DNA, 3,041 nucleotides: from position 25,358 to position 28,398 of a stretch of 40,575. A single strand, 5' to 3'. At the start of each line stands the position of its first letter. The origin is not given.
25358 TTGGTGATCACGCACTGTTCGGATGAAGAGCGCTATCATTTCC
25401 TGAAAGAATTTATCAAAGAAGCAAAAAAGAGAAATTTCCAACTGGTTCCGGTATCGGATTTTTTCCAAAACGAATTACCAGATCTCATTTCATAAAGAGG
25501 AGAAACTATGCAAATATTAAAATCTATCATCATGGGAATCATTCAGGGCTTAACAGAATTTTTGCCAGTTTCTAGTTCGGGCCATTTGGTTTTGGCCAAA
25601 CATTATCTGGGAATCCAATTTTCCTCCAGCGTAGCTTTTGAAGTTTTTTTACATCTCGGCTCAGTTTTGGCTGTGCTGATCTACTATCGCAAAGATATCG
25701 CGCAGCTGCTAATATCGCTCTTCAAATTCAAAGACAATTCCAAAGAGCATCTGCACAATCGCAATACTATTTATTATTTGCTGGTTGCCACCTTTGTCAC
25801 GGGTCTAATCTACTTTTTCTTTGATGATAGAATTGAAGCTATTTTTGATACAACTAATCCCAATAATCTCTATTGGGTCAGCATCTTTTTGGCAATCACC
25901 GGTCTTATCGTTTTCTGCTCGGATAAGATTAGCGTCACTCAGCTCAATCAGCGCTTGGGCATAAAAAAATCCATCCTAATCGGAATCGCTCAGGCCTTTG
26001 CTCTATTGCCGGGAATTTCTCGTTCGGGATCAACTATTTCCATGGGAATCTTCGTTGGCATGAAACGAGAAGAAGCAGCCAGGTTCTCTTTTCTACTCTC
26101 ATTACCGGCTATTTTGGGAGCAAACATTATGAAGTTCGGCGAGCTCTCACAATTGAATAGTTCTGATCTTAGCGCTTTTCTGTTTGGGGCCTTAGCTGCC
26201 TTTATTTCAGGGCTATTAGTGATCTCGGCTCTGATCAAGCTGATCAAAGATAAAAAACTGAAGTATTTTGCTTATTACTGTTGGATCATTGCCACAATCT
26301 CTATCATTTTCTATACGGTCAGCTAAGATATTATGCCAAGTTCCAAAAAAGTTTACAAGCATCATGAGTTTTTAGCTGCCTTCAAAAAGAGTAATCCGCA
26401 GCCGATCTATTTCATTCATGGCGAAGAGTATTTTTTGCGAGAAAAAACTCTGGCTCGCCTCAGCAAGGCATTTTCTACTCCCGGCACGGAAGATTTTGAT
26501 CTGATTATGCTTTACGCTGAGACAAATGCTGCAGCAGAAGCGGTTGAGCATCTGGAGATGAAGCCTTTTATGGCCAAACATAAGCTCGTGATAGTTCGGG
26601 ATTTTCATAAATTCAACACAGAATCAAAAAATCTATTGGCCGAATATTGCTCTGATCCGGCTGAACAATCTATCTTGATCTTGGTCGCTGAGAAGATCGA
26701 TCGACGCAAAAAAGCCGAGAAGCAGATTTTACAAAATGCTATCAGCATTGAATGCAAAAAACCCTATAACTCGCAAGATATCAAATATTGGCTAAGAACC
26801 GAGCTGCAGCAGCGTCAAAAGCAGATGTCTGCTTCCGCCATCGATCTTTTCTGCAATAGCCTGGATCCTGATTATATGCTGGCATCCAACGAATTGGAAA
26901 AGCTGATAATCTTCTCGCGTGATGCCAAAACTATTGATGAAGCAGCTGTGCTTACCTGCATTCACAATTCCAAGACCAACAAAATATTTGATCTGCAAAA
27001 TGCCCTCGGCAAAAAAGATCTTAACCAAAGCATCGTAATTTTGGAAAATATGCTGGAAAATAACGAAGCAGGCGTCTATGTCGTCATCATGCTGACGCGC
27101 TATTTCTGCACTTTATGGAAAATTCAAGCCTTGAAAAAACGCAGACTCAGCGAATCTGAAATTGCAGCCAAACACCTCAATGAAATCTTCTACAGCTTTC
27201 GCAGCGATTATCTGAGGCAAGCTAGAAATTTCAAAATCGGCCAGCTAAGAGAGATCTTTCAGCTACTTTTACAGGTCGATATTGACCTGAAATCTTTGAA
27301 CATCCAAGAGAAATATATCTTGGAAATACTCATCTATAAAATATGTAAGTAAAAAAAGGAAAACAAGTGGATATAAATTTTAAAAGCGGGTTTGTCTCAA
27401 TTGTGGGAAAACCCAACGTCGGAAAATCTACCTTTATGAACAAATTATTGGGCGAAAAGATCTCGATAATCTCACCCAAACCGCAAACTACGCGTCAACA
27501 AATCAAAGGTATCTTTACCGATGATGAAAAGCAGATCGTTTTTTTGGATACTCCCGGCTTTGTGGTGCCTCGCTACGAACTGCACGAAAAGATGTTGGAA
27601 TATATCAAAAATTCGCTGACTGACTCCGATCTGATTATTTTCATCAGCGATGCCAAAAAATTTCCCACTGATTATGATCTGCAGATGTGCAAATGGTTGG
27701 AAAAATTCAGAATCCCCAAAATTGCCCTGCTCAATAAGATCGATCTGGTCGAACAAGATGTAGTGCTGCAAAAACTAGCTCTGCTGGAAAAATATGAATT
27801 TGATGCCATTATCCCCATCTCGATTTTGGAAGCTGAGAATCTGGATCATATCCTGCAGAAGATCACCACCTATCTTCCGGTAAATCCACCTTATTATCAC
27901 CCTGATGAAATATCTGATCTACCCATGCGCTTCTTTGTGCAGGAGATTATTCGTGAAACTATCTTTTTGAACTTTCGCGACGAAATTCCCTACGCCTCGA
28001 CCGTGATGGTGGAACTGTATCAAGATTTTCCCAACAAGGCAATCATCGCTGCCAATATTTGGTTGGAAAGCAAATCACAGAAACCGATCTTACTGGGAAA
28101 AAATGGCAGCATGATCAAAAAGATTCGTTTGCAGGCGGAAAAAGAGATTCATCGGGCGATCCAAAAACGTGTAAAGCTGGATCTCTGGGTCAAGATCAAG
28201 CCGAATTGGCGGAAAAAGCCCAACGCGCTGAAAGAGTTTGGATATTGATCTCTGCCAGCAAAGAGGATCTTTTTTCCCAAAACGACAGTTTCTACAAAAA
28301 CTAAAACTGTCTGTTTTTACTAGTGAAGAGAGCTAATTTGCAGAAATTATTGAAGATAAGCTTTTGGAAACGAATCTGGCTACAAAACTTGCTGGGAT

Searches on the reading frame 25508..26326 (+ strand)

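Call 97: search_protein_families(library=pfam, proteins=[window:25508-26326:+], max_evalue=0.00001)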
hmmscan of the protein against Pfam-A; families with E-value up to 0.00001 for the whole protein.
window:25508-26326:+ (272 aa): 1 family
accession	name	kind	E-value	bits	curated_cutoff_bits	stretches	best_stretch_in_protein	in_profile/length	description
PF02673.24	BacA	-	5.4e-79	266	33.4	1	7-263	2-256/257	Bacitracin resistance protein BacA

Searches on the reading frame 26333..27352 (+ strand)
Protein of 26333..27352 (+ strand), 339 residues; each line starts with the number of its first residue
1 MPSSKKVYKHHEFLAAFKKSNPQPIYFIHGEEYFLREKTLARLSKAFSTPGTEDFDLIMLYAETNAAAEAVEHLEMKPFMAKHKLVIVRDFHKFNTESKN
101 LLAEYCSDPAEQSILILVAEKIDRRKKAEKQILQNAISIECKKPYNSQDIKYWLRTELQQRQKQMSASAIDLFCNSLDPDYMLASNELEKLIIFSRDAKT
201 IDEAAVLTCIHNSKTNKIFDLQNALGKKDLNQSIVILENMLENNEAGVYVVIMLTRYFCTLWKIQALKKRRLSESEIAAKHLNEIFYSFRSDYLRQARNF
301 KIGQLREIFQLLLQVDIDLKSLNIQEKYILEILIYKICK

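Call 97: search_protein_families(library=pfam, proteins=[window:26333-27352:+], max_evalue=0.00001)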
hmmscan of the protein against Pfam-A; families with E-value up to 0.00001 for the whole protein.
window:26333-27352:+ (339 aa): 2 families
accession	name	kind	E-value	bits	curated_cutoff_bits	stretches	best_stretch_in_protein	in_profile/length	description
PF21694.2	DNA_pol3_delta_C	-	2.1e-18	66.9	27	1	216-337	2-121/121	DNA polymerase III delta subunit, C-terminal domain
PF06144.19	DNA_pol3_delta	-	8.1e-16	58.6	21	1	26-142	1-124/124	DNA polymerase III, delta subunit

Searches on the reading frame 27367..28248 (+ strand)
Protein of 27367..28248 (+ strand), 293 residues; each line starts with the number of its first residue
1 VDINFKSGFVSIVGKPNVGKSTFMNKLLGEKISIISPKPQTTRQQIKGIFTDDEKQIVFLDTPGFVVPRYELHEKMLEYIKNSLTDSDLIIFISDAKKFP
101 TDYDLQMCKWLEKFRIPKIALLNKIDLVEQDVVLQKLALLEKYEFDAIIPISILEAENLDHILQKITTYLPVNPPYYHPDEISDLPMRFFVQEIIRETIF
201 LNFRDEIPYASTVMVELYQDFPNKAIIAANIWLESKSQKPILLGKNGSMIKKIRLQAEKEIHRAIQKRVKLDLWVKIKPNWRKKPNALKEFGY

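Call 97: search_protein_families(library=pfam, proteins=[window:27367-28248:+], max_evalue=0.00001)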
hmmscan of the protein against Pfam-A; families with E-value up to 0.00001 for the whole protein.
window:27367-28248:+ (293 aa): 7 families
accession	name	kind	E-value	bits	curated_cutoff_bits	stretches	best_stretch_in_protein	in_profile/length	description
PF01926.29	MMR_HSR1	-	2.5e-25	89.2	21.9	1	10-124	2-113/113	50S ribosome-binding GTPase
PF07650.23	KH_2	-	9.8e-15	54.6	22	1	207-282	2-78/78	KH domain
PF02421.24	FeoB_N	-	3.3e-13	49.9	27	1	10-166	3-156/156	Ferrous iron transport protein B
PF00350.29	Dynamin_N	-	7.2e-10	39.6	27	0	10-43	1-34/168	Dynamin family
PF00009.33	GTP_EFTU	-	1.7e-09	38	26.5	1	52-171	66-187/188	Elongation factor Tu GTP binding domain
PF03193.22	RsgA_GTPase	-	3.3e-06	27.5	30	0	6-66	105-169/174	RsgA GTPase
PF10662.15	PduV-EutP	-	6.2e-06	26.5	21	0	12-166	6-141/143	Ethanolamine utilisation - propanediol utilisation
